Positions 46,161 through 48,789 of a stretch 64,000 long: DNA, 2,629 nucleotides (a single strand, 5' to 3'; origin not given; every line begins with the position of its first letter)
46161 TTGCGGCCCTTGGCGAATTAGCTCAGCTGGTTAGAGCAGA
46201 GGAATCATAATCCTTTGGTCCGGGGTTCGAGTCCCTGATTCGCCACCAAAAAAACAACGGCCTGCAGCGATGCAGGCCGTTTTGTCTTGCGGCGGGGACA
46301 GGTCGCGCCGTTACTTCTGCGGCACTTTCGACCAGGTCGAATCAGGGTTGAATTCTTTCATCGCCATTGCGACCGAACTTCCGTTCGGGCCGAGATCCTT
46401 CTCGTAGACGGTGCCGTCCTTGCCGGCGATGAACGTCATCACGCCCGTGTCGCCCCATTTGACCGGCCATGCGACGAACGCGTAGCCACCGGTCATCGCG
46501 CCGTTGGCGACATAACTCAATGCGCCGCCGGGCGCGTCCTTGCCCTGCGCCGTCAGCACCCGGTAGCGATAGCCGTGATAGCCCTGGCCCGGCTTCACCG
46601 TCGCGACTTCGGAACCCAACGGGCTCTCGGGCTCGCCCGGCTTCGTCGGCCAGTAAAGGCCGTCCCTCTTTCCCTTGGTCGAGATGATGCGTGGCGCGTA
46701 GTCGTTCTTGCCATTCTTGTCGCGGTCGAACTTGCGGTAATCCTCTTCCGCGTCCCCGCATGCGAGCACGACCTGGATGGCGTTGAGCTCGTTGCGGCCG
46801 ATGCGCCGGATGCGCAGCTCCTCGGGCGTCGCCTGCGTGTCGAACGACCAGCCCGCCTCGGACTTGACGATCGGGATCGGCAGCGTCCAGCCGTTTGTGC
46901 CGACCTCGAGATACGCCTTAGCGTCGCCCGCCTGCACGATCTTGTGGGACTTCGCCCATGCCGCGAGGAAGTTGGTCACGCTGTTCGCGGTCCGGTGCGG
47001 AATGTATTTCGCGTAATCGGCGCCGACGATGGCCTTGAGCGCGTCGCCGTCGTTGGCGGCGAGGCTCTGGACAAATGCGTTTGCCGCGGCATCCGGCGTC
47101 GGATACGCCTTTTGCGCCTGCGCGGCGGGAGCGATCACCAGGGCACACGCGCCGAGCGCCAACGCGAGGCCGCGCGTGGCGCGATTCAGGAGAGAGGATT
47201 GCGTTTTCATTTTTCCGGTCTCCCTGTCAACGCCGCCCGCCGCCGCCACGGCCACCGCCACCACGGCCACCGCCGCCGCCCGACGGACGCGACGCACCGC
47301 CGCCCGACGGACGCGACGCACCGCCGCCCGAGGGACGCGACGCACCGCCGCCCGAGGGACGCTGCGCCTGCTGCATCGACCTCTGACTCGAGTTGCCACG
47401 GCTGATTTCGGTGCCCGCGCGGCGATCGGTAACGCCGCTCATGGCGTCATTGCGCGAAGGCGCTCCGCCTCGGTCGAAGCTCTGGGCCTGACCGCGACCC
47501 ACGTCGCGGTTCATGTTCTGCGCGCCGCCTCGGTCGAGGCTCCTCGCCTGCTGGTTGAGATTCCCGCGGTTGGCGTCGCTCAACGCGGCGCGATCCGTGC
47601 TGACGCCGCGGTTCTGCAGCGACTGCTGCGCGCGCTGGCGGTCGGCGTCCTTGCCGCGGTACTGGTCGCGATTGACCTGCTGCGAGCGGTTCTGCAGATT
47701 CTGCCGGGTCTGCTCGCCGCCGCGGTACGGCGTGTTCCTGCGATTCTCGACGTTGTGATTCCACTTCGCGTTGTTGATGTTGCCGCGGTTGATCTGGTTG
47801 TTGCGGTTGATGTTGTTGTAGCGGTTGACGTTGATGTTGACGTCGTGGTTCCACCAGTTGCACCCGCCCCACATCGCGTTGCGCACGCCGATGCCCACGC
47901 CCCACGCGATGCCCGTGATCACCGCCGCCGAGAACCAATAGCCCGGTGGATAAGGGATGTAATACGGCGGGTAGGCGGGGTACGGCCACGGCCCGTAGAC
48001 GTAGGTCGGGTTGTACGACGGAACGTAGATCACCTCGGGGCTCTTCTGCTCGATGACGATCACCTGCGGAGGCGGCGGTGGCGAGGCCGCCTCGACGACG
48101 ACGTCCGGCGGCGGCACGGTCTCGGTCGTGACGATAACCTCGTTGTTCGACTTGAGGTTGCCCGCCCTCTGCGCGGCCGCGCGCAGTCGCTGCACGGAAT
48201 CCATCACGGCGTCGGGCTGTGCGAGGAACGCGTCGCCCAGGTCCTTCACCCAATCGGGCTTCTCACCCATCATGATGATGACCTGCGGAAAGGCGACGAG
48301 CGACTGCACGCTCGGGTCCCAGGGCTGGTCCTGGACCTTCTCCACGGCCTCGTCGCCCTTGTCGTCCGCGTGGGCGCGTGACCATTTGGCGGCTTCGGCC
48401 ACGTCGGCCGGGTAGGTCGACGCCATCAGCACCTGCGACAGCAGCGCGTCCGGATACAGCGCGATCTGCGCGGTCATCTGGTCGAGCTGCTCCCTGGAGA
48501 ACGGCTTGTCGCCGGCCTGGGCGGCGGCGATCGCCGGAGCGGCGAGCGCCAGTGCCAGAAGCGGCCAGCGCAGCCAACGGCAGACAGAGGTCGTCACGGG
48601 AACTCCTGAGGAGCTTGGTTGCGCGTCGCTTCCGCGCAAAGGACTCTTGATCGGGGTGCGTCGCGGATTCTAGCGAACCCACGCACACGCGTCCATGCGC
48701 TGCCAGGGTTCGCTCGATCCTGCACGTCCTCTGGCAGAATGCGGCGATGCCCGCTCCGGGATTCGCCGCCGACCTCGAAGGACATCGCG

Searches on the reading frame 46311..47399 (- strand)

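Call 55: search_protein_families(library=pfam, proteins=[window:46311-47399:-], max_evalue=0.00001)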
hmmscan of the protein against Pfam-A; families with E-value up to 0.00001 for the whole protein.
window:46311-47399:- (362 aa): 1 family
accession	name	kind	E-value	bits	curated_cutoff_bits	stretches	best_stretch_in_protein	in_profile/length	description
PF11453.13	DUF2950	-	7.9e-102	340.5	20.2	1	96-359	1-274/274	Protein of unknown function (DUF2950)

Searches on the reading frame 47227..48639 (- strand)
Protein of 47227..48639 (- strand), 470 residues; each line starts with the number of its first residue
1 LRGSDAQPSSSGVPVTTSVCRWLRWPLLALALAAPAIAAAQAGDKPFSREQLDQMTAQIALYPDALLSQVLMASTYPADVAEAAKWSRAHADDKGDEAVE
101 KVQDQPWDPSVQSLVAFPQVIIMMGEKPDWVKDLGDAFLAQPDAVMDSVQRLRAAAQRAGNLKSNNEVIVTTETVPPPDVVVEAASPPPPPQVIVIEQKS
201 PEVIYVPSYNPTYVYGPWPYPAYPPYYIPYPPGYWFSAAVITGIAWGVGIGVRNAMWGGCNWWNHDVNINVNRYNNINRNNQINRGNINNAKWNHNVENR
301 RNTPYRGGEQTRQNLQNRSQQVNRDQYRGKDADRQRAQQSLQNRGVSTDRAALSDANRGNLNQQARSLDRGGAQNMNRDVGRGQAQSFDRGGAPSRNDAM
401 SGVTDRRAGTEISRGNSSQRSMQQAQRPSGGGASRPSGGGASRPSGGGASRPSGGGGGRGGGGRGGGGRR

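Call 56: search_protein_families(library=pfam, proteins=[window:47227-48639:-], max_evalue=0.00001)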
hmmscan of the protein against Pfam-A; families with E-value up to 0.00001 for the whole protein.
window:47227-48639:- (470 aa): 1 family
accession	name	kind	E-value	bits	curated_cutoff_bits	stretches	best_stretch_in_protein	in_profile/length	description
PF11737.13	DUF3300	-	5.2e-85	285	25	1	49-295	2-227/227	Protein of unknown function (DUF3300)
